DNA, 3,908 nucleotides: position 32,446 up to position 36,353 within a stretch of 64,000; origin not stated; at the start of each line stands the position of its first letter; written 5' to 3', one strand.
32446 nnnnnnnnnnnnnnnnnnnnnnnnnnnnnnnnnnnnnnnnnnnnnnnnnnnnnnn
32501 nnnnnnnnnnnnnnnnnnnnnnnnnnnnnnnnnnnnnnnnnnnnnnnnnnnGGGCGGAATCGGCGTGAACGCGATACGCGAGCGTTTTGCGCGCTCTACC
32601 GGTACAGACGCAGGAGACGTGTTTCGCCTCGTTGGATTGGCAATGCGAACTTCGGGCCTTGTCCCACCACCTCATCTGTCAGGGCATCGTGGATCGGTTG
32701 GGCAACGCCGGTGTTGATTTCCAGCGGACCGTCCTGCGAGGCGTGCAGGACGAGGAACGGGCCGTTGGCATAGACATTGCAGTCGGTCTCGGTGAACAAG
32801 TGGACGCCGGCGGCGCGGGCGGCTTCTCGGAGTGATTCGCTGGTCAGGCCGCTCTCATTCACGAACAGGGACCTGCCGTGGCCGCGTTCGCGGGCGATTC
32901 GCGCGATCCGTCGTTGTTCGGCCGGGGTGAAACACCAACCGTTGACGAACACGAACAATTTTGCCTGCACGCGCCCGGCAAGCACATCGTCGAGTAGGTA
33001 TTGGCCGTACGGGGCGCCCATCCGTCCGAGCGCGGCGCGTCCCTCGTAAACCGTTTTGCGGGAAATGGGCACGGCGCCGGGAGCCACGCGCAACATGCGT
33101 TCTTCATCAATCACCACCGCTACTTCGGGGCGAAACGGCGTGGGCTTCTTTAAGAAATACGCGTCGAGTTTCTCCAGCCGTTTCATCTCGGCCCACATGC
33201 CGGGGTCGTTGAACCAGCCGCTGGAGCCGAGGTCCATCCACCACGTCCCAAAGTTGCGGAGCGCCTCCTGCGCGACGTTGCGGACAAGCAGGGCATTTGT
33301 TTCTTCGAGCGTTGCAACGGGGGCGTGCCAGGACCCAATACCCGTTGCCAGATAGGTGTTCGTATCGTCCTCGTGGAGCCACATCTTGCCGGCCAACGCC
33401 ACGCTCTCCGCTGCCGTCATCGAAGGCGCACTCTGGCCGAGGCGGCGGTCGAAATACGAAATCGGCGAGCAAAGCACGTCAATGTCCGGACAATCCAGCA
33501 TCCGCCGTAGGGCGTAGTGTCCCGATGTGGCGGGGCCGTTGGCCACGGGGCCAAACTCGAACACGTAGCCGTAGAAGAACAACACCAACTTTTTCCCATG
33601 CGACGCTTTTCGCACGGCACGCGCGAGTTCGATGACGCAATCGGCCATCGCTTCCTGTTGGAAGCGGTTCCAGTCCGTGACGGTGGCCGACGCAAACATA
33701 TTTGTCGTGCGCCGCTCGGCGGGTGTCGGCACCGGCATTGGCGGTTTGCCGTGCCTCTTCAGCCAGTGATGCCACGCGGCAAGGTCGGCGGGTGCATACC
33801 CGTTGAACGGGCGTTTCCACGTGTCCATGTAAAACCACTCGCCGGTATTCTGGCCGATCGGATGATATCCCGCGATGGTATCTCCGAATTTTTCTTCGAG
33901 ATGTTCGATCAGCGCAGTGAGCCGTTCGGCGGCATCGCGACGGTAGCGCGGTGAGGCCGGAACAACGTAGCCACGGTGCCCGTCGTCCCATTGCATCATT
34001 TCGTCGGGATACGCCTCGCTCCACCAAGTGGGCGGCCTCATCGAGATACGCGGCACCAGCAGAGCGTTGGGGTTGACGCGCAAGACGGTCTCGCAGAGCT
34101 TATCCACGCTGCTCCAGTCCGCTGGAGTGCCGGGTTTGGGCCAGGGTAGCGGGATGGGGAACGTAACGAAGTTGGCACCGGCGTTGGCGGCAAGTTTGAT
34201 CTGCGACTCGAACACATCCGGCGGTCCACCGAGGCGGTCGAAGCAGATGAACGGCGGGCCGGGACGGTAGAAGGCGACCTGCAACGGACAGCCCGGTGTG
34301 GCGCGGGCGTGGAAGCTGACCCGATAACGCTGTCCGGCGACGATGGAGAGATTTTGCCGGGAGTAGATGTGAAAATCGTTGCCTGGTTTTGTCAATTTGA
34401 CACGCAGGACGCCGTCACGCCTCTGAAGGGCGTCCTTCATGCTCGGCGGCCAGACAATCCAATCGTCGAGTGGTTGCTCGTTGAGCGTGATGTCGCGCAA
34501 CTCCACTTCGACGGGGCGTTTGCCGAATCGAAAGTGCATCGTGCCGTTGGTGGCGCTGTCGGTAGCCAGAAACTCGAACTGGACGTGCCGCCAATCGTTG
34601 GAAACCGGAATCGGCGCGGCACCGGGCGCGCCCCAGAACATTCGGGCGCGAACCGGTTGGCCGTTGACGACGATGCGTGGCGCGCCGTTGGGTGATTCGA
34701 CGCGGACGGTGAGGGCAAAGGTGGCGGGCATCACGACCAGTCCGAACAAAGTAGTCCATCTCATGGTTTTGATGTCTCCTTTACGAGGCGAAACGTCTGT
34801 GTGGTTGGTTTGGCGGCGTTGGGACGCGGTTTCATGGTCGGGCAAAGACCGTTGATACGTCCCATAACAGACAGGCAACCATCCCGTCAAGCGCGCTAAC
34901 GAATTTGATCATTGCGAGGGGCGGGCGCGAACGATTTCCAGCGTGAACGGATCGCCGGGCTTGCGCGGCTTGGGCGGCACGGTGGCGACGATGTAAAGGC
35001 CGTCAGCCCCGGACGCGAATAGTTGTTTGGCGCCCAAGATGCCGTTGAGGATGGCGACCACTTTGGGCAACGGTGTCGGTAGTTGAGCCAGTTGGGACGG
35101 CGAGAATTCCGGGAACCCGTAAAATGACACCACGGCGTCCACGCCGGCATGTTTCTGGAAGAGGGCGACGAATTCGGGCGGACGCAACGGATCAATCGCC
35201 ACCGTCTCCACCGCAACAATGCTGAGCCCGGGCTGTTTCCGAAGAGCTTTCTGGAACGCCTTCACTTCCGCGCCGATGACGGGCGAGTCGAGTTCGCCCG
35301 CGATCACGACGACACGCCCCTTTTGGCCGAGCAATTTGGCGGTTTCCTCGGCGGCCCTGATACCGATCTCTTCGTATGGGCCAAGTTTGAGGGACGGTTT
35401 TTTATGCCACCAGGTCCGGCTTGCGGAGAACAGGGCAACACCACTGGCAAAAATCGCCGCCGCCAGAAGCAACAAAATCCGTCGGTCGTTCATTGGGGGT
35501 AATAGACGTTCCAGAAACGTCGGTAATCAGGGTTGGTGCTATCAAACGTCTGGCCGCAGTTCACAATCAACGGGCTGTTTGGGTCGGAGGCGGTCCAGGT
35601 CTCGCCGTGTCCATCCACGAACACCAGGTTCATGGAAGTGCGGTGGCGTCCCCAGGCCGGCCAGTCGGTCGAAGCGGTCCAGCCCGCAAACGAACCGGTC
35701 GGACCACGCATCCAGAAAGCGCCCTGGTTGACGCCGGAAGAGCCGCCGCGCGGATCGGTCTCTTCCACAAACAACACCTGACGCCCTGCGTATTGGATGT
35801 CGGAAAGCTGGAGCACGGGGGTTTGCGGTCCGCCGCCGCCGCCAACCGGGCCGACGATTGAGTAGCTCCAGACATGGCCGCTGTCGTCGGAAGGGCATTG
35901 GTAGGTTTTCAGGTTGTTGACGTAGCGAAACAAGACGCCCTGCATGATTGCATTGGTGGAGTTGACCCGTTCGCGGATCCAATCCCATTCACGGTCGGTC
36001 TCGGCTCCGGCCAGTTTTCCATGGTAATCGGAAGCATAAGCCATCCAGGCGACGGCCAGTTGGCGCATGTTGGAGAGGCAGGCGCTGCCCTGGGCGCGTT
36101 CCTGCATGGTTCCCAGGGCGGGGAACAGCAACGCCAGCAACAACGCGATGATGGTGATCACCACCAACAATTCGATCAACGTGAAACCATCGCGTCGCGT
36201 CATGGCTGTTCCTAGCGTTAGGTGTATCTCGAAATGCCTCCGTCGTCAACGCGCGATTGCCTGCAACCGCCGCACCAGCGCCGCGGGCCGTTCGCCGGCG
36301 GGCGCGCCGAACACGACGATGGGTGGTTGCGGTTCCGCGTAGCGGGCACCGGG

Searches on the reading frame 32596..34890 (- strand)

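Call 3: search_protein_families(library=padloc, proteins=[window:32596-34890:-])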
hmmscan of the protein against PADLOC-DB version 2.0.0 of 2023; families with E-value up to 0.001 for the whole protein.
window:32596-34890:- (764 aa): 0 families

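Call 4: search_protein_families(library=pfam, proteins=[window:32596-34890:-])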
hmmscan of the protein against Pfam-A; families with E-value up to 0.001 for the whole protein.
window:32596-34890:- (764 aa): 2 families
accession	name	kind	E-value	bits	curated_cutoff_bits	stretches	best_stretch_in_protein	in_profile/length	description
PF02449.21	Glyco_hydro_42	-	1.4e-07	31.7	21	1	226-436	11-234/376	Beta-galactosidase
PF02018.23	CBM_4_9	-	0.0001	23.1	25.9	0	138-206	11-84/136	Carbohydrate binding domain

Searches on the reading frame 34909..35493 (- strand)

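Call 3: search_protein_families(library=padloc, proteins=[window:34909-35493:-])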
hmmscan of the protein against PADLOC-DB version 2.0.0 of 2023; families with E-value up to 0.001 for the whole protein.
window:34909-35493:- (194 aa): 0 families

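Call 4: search_protein_families(library=pfam, proteins=[window:34909-35493:-])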
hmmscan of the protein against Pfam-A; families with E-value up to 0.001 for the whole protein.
window:34909-35493:- (194 aa): 1 family
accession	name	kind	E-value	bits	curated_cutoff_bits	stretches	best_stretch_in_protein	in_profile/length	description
PF13407.12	Peripla_BP_4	-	7.5e-08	32.7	35.1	1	41-126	104-192/258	Periplasmic binding protein domain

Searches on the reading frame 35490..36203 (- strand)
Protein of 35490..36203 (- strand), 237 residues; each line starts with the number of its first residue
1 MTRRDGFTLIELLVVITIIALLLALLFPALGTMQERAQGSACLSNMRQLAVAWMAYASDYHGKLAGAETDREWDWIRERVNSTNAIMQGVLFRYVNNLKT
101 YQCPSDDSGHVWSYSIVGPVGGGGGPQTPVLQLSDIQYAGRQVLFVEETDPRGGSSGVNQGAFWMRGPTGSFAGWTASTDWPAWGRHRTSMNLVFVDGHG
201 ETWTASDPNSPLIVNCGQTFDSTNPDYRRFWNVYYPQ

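Call 3: search_protein_families(library=padloc, proteins=[window:35490-36203:-])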
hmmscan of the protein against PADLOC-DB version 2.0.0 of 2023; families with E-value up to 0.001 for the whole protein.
window:35490-36203:- (237 aa): 0 families

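Call 4: search_protein_families(library=pfam, proteins=[window:35490-36203:-])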
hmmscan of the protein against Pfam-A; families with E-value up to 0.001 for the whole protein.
window:35490-36203:- (237 aa): 2 families
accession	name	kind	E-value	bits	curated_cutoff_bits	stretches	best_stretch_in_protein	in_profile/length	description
PF07963.17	N_methyl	-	5.6e-08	32.5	21.2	1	1-27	1-27/27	Prokaryotic N-terminal methylation motif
PF07596.16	SBP_bac_10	-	0.0001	22.9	23.3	0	79-169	74-156/268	Protein of unknown function (DUF1559)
